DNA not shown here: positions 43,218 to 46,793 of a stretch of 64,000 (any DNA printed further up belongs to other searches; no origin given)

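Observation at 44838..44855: Catalytic motif IV of the methylase core reads GNPPSS: the aromatic residue is replaced by Ser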

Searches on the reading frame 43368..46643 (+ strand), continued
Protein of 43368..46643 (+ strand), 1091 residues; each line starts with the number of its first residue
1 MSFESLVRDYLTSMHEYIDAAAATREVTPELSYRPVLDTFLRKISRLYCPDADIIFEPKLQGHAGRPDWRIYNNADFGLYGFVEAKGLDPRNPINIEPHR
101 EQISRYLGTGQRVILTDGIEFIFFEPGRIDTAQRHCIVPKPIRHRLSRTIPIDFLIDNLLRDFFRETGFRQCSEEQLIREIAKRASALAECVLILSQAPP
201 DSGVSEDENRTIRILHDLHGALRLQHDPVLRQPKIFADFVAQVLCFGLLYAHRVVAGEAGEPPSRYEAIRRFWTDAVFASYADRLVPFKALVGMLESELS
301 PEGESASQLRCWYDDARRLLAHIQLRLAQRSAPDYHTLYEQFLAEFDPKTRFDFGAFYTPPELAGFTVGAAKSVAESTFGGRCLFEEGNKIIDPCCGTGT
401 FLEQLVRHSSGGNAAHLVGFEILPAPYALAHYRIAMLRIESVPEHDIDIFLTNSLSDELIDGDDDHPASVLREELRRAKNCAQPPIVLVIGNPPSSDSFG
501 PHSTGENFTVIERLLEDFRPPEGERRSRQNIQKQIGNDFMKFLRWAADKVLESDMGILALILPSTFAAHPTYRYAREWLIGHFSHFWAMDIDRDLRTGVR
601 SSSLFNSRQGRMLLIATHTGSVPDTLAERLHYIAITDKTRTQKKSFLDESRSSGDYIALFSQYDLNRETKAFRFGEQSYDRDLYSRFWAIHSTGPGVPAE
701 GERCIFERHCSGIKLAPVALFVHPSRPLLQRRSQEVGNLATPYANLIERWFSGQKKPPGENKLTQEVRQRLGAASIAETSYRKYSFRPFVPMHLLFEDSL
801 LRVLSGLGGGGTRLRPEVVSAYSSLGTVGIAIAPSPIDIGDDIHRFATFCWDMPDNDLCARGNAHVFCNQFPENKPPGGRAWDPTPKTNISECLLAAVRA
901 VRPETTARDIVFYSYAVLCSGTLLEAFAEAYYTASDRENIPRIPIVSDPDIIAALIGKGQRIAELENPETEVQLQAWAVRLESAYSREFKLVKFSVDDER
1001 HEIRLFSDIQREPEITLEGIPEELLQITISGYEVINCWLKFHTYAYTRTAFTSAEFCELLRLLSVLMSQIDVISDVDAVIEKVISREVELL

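Call 29: search_protein_representatives(protein=window:43368-46640:+)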
Query: 1091 residues. Proteins with E-value up to 0.001 (for the whole library): 3017; up to 1e-10: 1493; up to 1e-30: 173. The best 150 are listed.
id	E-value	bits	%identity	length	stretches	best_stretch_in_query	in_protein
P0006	0.0e+00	1791.0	70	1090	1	1-1090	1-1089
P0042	0.0e+00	1017.2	44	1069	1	1-1085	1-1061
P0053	7.1e-295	997.5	45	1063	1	1-1084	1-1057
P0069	7.0e-286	967.7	44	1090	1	3-1090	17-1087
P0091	1.3e-274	930.3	43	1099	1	2-1084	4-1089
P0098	1.2e-271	920.5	42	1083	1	1-1089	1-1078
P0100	7.4e-267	904.7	41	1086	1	1-1081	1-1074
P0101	1.8e-266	903.4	59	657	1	436-1091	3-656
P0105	2.2e-265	899.8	42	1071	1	2-1083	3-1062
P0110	2.6e-263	892.9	40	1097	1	1-1082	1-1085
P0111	2.7e-263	892.9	41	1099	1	1-1088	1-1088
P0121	5.4e-258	875.3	41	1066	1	1-1081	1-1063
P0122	5.9e-250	848.7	42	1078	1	1-1082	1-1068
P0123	2.0e-249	847.0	42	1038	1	42-1086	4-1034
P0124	2.3e-249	846.8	41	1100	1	1-1084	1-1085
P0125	6.8e-247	838.6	41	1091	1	1-1091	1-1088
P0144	1.9e-196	671.5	37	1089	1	1-1084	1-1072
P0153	1.7e-186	638.6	36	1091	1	7-1084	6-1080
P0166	1.7e-172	592.3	44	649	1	446-1091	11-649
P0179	5.6e-139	481.3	33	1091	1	30-1080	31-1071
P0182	2.7e-135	469.1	34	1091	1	3-1087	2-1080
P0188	1.6e-117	410.2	37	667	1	429-1091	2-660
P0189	4.7e-116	405.4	41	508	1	589-1091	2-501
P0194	3.4e-93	329.7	27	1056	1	4-1086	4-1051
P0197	5.4e-92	325.7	43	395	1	706-1091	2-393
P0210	7.6e-64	232.5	38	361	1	731-1091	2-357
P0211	5.3e-62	226.4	46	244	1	844-1091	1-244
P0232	4.8e-37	143.7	31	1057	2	4-594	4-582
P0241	3.8e-35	137.5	28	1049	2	5-656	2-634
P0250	1.3e-33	132.4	29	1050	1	29-648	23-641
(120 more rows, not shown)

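Call 31: find_encoding_contigs(protein=P0194, flank=8000, max_places=1)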
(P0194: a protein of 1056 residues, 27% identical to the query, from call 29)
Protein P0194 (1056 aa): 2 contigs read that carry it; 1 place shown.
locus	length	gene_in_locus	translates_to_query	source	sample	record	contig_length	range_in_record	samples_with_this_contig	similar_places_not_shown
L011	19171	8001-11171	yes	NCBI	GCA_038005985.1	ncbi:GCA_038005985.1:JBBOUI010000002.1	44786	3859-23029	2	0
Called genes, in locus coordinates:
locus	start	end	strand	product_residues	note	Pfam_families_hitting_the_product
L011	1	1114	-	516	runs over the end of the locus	PF08708:PriCT_1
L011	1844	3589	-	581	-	PF03235:GmrSD_N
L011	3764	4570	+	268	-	PF01656:CbiA, PF02374:ArsA_ATPase (weak), PF06564:CBP_BcsQ (weak), PF09140:MipZ (faint), PF10609:ParA, PF13614:AAA_31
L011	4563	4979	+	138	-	-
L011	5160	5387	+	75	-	PF07205:DUF1413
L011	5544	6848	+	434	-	PF00145:DNA_methylase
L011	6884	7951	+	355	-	PF00145:DNA_methylase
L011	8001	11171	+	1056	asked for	PF18135:Type_ISP_C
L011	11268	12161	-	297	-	PF00589:Phage_integrase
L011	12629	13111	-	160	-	PF04002:RadC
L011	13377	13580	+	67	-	-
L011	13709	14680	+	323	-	-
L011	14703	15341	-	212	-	-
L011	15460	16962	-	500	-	PF08401:ArdcN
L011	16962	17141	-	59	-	-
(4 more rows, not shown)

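Call 32: find_encoding_contigs(protein=P0144, flank=8000, max_places=1)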
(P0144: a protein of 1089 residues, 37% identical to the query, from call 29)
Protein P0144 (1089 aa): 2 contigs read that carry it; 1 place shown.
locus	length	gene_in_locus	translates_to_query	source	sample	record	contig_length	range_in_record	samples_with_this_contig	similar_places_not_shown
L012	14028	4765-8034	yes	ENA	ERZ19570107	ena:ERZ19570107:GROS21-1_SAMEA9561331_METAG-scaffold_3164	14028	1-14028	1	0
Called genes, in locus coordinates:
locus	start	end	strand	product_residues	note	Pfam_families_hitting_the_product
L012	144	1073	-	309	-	-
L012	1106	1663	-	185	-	PF00404:Dockerin_1 (weak)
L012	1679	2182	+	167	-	-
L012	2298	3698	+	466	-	PF00145:DNA_methylase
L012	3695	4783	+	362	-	PF00145:DNA_methylase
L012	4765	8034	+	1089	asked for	PF02384:N6_Mtase, PF18135:Type_ISP_C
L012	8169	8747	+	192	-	-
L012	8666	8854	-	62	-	-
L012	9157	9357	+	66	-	-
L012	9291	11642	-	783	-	PF09250:Prim-Pol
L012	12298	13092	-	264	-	-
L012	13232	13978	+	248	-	-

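Call 33: find_encoding_contigs(protein=P0232, flank=8000, max_places=1)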
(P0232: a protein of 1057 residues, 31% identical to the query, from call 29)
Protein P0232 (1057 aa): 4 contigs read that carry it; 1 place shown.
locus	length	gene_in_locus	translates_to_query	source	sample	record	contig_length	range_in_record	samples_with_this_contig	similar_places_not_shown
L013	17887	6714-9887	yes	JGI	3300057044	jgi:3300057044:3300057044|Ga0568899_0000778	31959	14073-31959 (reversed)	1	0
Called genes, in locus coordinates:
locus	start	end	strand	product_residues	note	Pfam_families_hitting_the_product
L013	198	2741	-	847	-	PF01935:DUF87 (weak), PF05872:HerA_C (faint)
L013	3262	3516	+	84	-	-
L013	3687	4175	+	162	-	PF02577:BFN_dom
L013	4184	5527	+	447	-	PF00772:DnaB, PF03796:DnaB_C, PF13481:AAA_25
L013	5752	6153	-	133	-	PF18291:HU-HIG (weak)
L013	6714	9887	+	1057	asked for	PF02384:N6_Mtase, PF18135:Type_ISP_C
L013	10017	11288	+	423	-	PF02844:GARS_N, PF01071:GARS_A, PF02843:GARS_C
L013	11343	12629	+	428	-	-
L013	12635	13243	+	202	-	PF00551:Formyl_trans_N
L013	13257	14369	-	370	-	PF12679:ABC2_membrane_2, PF12698:ABC2_membrane_3, PF01061:ABC2_membrane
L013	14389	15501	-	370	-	PF12679:ABC2_membrane_2, PF12698:ABC2_membrane_3, PF01061:ABC2_membrane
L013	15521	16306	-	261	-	PF00561:Abhydrolase_1, PF12146:Hydrolase_4, PF12697:Abhydrolase_6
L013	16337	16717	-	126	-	PF00072:Response_reg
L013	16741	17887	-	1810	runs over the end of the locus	PF01590:GAF, PF13185:GAF_2, PF01590:GAF, PF13185:GAF_2, PF13492:GAF_3, PF13185:GAF_2, PF01590:GAF, PF13185:GAF_2, +14 more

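Call 41: find_related_loci(query=A1, collection=metagenome_contigs, flank=7000)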
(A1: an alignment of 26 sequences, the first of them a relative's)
Query A1 (1091 aa) in metagenome_contigs; peptide patterns used: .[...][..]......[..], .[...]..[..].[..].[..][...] (x = any residue, [..] = any of these).
600 stretches matched a pattern (row limit reached: there are more); 348 encode a relative of the query (tblastn E <= 1e-3); the best 80 are kept; 80 distinct loci.
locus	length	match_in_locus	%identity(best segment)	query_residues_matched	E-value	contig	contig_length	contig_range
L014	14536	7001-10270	68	1-1091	0e+0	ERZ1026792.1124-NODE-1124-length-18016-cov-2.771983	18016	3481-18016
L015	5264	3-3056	66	73-1091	0e+0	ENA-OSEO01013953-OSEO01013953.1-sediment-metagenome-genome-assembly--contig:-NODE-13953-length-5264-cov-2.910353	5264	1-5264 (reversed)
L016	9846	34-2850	67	152-1091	0e+0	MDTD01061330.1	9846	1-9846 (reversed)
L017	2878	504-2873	74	1-790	0e+0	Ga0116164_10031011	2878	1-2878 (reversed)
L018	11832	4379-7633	45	1-1091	0e+0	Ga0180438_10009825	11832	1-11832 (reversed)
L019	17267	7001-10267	45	1-1091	0e+0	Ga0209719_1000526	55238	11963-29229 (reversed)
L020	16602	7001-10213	44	2-1084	0e+0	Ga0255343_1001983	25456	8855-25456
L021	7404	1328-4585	44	2-1091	0e+0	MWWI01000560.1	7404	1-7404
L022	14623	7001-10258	44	2-1091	0e+0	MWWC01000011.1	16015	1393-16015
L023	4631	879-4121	43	1-1091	0e+0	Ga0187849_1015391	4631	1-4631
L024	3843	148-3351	42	1-1085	0e+0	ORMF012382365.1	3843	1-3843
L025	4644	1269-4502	41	3-1091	0e+0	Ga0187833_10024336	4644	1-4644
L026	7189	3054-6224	42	1-1073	0e+0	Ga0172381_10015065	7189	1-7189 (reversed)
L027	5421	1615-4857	41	1-1091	0e+0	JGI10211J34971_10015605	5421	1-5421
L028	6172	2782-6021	41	1-1091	0e+0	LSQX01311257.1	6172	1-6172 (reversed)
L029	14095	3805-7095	41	1-1091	0e+0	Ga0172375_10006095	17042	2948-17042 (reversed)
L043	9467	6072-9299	39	1-1091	0e+0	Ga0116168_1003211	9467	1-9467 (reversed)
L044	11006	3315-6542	39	1-1091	0e+0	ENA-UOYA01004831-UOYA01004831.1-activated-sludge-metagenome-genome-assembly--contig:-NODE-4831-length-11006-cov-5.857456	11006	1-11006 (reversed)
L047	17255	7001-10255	46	1-1091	0e+0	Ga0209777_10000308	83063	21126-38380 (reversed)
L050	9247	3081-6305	37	1-1091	0e+0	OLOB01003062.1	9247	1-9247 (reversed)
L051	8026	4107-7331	37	1-1091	0e+0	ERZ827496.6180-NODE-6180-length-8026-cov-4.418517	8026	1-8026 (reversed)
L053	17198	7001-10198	38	2-1091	0e+0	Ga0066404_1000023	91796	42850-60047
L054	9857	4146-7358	35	3-1091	0e+0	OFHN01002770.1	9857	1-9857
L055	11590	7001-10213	35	3-1091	0e+0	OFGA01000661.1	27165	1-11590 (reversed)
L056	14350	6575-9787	35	3-1091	0e+0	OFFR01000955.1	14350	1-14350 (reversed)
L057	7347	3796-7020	37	1-1091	0e+0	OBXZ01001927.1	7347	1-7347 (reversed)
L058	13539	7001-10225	37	1-1091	0e+0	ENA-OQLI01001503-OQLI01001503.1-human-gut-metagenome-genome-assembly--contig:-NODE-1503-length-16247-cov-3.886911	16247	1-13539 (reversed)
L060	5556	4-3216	37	5-1091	0e+0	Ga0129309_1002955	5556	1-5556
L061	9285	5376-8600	37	1-1091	0e+0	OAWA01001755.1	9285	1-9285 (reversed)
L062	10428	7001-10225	37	1-1091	0e+0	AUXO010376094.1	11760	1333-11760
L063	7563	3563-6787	37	1-1091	0e+0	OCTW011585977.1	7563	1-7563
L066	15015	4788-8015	36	1-1091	0e+0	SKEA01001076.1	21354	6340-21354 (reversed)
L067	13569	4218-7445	36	1-1091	0e+0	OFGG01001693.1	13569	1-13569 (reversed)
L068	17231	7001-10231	36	1-1091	0e+0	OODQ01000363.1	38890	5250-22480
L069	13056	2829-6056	36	1-1091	0e+0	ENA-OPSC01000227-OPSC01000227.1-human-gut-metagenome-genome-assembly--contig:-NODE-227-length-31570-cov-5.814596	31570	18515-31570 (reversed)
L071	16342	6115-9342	36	1-1091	0e+0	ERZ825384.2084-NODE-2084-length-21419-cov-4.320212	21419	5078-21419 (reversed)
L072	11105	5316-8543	36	1-1091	0e+0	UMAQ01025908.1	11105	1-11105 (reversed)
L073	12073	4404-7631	36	1-1091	0e+0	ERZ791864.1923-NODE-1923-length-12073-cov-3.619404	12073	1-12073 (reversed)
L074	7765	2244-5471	36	1-1091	0e+0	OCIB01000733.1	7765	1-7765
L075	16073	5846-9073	36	1-1091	0e+0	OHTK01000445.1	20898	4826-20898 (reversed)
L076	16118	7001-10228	36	1-1091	0e+0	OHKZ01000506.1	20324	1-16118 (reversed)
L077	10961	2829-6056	36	1-1091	0e+0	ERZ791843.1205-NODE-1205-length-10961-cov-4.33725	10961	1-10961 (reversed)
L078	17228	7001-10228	36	1-1091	0e+0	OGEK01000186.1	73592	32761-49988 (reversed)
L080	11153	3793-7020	36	1-1091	0e+0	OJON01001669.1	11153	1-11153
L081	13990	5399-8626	36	1-1091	0e+0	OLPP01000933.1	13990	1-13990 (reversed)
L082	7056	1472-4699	36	1-1091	0e+0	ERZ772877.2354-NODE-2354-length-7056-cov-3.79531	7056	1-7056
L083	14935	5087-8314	36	1-1091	0e+0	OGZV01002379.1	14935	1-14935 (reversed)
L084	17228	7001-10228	36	1-1091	0e+0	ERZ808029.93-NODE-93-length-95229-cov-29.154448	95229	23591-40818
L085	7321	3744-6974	35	1-1091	0e+0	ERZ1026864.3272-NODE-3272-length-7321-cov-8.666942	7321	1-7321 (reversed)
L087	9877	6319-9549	36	1-1091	0e+0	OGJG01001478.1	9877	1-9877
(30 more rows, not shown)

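Call 42: find_related_loci(query=A1, collection=viral_contigs, flank=7000)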
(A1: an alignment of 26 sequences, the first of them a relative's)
Query A1 (1091 aa) in viral_contigs; peptide patterns used: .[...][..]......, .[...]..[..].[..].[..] (x = any residue, [..] = any of these).
67 stretches matched a pattern; 4 encode a relative of the query (tblastn E <= 1e-3); 4 distinct loci.
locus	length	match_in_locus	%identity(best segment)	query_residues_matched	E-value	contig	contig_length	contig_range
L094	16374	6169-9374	44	1-1085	0e+0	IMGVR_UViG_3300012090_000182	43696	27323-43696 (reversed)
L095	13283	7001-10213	37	1-1084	0e+0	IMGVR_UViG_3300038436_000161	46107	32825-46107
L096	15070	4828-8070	36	1-1091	0e+0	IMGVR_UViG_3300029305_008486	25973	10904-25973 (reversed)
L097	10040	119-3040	36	101-1091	0e+0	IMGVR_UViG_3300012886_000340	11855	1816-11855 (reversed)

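Call 51: search_solved_structures(query=A2, max_evalue=0.001, show_alignments=1)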
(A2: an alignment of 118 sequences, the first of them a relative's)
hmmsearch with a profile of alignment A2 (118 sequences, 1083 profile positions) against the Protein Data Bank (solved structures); distinct sequences matched with E-value up to 0.001: 3.
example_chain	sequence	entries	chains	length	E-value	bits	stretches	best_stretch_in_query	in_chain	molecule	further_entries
7lo5_A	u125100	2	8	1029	9.5e-41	142.6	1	319-794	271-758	Site-specific DNA-methyltransferase (adenine-specific)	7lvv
4xqk_A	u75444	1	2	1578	2.5e-31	111.4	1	299-665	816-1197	LlaBIII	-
5ffj_A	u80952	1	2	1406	1.8e-28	101.9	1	299-668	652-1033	Endonuclease and methylase LlaGI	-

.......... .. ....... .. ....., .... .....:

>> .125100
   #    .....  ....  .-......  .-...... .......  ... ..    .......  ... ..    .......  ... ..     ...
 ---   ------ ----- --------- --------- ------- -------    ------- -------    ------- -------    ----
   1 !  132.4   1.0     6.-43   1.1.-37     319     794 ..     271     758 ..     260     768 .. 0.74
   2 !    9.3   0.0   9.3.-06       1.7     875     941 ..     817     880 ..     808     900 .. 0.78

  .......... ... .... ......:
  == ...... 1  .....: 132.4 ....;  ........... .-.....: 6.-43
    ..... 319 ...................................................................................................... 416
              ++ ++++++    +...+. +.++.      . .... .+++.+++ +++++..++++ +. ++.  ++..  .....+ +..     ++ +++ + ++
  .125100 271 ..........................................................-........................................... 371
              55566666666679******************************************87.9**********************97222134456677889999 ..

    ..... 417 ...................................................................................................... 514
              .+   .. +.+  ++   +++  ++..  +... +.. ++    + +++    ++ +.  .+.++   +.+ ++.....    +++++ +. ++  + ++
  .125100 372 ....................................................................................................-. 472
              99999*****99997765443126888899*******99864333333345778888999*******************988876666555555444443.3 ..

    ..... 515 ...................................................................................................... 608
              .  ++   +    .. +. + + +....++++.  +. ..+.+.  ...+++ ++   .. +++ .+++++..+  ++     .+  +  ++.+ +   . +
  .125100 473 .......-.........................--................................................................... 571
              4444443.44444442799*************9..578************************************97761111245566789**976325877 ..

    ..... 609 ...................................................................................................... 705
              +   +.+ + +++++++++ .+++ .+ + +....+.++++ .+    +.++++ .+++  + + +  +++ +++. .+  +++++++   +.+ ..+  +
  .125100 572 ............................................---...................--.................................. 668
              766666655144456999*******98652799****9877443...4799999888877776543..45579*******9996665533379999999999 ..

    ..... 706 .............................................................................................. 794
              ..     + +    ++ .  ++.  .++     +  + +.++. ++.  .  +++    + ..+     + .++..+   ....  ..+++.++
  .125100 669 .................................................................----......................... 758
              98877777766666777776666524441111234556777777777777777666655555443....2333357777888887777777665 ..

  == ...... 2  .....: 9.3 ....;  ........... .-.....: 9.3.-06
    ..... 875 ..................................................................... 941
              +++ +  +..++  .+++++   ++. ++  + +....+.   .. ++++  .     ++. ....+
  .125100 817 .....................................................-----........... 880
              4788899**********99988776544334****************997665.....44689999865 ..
